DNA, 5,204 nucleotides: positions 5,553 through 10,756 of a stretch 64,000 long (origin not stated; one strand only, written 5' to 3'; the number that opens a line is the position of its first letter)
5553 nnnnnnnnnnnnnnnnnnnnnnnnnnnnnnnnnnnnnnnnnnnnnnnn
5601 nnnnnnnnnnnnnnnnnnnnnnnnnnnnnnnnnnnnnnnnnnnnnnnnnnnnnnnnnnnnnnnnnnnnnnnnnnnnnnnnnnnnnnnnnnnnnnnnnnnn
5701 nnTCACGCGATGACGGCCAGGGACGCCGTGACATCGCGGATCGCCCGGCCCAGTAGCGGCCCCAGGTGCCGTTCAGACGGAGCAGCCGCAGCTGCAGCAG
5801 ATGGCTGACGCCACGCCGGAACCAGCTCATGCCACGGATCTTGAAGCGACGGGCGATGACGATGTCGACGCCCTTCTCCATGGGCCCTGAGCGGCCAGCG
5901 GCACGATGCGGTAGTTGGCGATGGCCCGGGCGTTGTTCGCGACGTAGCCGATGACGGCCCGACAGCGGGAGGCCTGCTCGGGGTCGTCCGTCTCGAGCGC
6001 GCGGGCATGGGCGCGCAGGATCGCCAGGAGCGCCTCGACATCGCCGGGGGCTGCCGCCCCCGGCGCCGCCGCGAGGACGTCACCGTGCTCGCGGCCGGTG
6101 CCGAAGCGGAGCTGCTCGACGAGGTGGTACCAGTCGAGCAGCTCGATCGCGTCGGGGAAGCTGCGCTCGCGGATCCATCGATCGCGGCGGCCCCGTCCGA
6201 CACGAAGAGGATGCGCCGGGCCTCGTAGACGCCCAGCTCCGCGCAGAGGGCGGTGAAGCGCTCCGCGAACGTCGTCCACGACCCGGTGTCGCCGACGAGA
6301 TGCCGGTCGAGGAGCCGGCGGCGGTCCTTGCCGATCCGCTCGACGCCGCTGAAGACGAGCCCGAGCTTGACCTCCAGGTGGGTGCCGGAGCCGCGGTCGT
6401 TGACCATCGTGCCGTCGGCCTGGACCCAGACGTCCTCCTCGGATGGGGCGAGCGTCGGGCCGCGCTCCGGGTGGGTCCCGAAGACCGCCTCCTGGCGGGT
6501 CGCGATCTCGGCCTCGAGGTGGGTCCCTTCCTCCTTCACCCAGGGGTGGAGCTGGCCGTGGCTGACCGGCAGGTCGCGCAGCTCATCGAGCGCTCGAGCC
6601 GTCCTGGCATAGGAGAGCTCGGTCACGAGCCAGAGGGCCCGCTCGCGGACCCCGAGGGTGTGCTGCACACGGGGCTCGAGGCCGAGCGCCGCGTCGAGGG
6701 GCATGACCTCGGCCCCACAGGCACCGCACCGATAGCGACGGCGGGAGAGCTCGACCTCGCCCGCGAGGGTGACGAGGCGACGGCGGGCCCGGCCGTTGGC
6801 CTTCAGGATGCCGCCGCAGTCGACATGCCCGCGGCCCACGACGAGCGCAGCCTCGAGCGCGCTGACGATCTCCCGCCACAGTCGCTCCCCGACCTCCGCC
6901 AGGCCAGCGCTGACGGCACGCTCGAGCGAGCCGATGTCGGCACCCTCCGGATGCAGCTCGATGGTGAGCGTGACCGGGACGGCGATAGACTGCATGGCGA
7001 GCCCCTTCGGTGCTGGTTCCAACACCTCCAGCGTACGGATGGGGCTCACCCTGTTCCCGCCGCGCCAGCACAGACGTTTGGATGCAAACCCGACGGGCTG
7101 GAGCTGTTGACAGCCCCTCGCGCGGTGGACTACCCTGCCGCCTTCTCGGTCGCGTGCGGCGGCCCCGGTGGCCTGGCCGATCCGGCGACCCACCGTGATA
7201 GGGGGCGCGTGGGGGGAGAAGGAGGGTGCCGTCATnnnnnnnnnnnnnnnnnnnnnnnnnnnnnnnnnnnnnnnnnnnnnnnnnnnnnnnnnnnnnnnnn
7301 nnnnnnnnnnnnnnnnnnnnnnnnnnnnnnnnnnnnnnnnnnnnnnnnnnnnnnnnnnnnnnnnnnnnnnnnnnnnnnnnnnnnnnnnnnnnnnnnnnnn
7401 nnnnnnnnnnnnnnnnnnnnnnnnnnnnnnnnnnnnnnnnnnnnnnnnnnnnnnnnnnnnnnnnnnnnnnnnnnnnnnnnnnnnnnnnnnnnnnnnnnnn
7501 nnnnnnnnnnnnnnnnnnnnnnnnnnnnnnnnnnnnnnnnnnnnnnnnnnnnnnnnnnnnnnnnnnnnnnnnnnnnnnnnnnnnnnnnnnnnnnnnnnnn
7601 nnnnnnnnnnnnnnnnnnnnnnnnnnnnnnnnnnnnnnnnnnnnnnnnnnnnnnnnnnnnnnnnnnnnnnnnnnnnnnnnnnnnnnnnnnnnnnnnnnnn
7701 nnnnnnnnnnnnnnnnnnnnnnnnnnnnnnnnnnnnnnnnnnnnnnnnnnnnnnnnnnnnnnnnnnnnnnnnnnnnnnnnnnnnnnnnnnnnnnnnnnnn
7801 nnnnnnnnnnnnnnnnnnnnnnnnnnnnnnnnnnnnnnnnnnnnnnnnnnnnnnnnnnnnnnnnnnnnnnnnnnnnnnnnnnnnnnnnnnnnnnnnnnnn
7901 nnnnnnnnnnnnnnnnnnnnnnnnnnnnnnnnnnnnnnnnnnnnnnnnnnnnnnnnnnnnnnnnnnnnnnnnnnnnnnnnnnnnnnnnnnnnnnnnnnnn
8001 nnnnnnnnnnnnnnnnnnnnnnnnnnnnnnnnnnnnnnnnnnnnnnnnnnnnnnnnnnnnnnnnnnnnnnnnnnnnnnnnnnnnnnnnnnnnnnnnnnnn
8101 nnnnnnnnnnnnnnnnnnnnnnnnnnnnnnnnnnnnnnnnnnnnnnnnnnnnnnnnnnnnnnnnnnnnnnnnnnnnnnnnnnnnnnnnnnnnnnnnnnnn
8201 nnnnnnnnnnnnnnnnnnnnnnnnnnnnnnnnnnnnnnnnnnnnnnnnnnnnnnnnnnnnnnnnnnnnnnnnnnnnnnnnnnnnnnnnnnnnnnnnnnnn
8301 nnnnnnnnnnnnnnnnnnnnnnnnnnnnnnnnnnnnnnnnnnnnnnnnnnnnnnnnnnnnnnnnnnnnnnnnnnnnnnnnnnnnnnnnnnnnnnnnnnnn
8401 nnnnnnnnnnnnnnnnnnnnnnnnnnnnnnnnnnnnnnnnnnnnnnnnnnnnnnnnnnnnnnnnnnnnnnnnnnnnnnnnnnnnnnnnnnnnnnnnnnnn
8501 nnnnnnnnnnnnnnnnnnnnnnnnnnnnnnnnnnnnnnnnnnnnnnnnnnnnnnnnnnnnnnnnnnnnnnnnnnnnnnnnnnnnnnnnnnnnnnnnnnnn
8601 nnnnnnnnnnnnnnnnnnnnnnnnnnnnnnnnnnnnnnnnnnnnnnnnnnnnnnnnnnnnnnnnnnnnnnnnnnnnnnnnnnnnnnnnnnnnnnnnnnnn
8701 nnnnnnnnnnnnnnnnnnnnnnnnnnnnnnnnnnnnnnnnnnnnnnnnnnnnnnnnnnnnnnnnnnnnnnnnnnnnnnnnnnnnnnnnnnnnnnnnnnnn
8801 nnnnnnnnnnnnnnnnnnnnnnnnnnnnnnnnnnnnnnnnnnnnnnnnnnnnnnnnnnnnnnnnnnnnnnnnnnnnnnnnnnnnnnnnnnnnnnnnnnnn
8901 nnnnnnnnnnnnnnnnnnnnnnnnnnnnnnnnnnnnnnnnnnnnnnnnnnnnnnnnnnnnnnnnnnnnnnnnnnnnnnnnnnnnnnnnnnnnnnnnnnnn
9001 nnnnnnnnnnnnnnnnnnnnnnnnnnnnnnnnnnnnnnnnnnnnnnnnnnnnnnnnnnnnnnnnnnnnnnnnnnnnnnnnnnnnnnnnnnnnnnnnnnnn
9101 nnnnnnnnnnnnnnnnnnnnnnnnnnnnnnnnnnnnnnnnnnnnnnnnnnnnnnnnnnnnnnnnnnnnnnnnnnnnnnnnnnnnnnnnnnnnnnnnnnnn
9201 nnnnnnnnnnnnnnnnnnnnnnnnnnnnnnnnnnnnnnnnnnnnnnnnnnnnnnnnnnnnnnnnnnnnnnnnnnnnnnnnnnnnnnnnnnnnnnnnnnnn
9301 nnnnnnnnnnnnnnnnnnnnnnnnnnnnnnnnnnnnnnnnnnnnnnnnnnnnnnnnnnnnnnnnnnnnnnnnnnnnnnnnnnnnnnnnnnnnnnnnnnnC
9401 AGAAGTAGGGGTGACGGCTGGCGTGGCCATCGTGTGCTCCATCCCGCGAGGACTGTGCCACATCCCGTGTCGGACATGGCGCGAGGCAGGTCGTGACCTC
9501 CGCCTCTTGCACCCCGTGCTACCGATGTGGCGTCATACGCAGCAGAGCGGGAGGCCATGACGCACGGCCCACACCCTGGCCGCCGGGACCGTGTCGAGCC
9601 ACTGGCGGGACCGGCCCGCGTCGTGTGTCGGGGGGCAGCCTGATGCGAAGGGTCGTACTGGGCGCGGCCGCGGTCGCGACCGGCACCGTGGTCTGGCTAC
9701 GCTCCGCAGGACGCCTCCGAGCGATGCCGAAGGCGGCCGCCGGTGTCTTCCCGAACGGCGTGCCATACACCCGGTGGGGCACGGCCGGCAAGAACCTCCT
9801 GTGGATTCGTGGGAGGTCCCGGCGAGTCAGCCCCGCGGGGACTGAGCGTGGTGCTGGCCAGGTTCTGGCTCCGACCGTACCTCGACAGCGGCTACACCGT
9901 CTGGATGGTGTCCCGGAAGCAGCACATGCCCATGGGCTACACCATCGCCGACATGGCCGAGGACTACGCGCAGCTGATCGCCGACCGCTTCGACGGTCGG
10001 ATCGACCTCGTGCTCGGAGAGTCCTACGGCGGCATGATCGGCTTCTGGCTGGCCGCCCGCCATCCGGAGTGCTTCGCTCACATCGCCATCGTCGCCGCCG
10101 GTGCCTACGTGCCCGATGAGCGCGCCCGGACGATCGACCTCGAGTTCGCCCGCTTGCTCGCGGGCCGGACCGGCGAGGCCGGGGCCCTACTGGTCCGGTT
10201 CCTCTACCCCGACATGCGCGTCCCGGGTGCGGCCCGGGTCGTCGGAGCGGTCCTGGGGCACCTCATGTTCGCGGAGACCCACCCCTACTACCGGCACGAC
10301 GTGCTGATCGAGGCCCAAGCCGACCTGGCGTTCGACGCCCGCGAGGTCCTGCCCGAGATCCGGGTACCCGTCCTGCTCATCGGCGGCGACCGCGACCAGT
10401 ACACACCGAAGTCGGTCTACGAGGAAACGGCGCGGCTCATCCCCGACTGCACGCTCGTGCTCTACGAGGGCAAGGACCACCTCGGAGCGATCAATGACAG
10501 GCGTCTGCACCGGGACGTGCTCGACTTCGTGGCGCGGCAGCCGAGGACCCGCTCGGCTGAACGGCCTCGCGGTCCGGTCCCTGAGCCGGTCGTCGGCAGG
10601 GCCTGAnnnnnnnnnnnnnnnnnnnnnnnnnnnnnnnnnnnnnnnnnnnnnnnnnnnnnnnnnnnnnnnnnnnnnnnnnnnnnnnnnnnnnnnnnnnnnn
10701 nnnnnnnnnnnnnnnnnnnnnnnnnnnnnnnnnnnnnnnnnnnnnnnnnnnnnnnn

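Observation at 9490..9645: Predicted two-hairpin fold with an internal CCUCC/GGGAGG pairing next to the real Shine-Dalgarno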

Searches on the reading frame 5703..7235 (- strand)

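Call 54: search_protein_families(library=pfam, proteins=[window:5703-7235:-], max_evalue=0.001)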
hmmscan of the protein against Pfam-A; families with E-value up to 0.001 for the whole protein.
window:5703-7235:- (510 aa): 1 family
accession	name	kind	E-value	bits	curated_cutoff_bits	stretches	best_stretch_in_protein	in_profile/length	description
PF06782.17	UPF0236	-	1.1e-06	28.2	24.3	1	98-326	5-223/400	Uncharacterised protein family (UPF0236)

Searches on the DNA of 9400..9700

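Call 5: search_rna_families(source=window, start=9400, end=9700, threshold=evalue, max_evalue=1, show_alignments=3)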
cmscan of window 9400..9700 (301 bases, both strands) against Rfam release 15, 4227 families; matches with E-value up to 1: 1.
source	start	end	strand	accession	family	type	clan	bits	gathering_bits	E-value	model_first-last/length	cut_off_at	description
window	9541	9625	+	RF03169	c-di-GMP-II-GAG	Cis-reg; riboswitch;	CL00127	67.8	40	9.8e-14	1-86/86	no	c-di-GMP-II-GAG riboswitch aptamer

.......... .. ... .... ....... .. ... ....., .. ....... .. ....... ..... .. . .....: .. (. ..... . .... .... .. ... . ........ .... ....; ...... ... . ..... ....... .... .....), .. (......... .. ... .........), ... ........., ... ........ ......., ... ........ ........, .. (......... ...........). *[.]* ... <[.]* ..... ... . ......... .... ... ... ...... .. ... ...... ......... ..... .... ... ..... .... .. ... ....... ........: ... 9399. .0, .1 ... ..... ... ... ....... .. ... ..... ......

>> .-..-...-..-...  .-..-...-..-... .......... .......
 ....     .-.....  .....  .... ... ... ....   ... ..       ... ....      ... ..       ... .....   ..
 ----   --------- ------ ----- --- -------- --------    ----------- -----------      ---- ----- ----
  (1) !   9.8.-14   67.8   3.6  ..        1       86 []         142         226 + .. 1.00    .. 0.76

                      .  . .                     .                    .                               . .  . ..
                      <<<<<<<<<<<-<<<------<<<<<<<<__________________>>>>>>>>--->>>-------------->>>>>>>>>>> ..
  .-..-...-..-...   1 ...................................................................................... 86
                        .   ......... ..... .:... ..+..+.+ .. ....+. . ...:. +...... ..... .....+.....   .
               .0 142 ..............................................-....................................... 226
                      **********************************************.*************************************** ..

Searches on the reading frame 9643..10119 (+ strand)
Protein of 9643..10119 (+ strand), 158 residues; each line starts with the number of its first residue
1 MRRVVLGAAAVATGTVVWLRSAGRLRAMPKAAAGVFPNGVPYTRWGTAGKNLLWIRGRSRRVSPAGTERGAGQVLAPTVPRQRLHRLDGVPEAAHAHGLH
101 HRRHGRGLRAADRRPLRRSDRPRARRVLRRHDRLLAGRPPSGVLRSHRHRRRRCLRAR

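Call 18: search_protein_families(library=pfam, proteins=[window:9643-10119:+], max_evalue=0.01)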
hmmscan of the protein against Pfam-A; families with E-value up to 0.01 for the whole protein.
window:9643-10119:+ (158 aa): 0 families

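Call 50: search_protein_families(library=pfam, alignment_id=A3, max_evalue=0.001)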
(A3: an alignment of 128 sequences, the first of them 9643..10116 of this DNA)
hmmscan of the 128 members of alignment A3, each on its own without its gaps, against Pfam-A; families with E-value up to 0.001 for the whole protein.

A. member 1, window:9643-10116:+ (158 aa): 0 families

B. families by the number of members that match (of 128 scanned): 94 families (the first 25 are shown)
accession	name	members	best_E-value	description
PF10604.15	Polyketide_cyc2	10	1e-19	Polyketide cyclase / dehydrase and lipid transport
PF08241.18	Methyltransf_11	9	3.5e-22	Methyltransferase domain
PF13649.12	Methyltransf_25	9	8.9e-21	Methyltransferase domain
PF08327.17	AHSA1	9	4e-10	Activator of Hsp90 ATPase homolog 1-like protein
PF03364.25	Polyketide_cyc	9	7.7e-10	Polyketide cyclase / dehydrase and lipid transport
PF13847.12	Methyltransf_31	8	1e-18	Methyltransferase domain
PF13489.12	Methyltransf_23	8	6.9e-17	Methyltransferase domain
PF01209.24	Ubie_methyltran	8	2.7e-14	ubiE/COQ5 methyltransferase family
PF08242.18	Methyltransf_12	8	3.1e-13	Methyltransferase domain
PF02353.26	CMAS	7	1.6e-07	Mycolic acid cyclopropane synthetase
PF12680.13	SnoaL_2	4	5.3e-18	SnoaL-like domain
PF13229.12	Beta_helix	3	2e-38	Right handed beta helix region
PF05048.19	NosD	3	6.6e-34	Periplasmic copper-binding protein (NosD)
PF13474.12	SnoaL_3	3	4.1e-19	SnoaL-like domain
PF14534.12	DUF4440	3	1.1e-07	Domain of unknown function (DUF4440)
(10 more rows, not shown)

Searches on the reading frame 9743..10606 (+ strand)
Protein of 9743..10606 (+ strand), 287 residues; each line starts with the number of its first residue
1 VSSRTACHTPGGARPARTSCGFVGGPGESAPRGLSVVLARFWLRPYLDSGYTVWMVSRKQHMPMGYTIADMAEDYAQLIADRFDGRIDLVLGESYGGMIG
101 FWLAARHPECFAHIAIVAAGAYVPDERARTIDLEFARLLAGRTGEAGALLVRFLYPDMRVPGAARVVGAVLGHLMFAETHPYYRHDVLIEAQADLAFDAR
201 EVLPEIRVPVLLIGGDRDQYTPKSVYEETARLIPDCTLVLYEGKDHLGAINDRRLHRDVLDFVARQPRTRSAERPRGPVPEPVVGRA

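Call 18: search_protein_families(library=pfam, proteins=[window:9743-10606:+], max_evalue=0.01)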
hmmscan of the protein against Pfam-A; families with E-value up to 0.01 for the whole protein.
window:9743-10606:+ (287 aa): 5 families
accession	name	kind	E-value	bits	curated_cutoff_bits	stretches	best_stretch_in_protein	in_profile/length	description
PF00561.26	Abhydrolase_1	-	1e-12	48.7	25.8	2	64-134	48-119/245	alpha/beta hydrolase fold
PF12146.15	Hydrolase_4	-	3.4e-09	36.8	27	1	70-246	57-232/239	Serine aminopeptidase, S33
PF08386.16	Abhydrolase_4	-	0.00048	20.6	21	1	207-250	34-77/103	TAP-like protein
PF00326.27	Peptidase_S9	-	0.0026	17.7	22.6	0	90-118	68-96/213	Prolyl oligopeptidase family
PF00756.26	Esterase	-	0.0043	17.3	22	1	77-118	104-147/251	Putative esterase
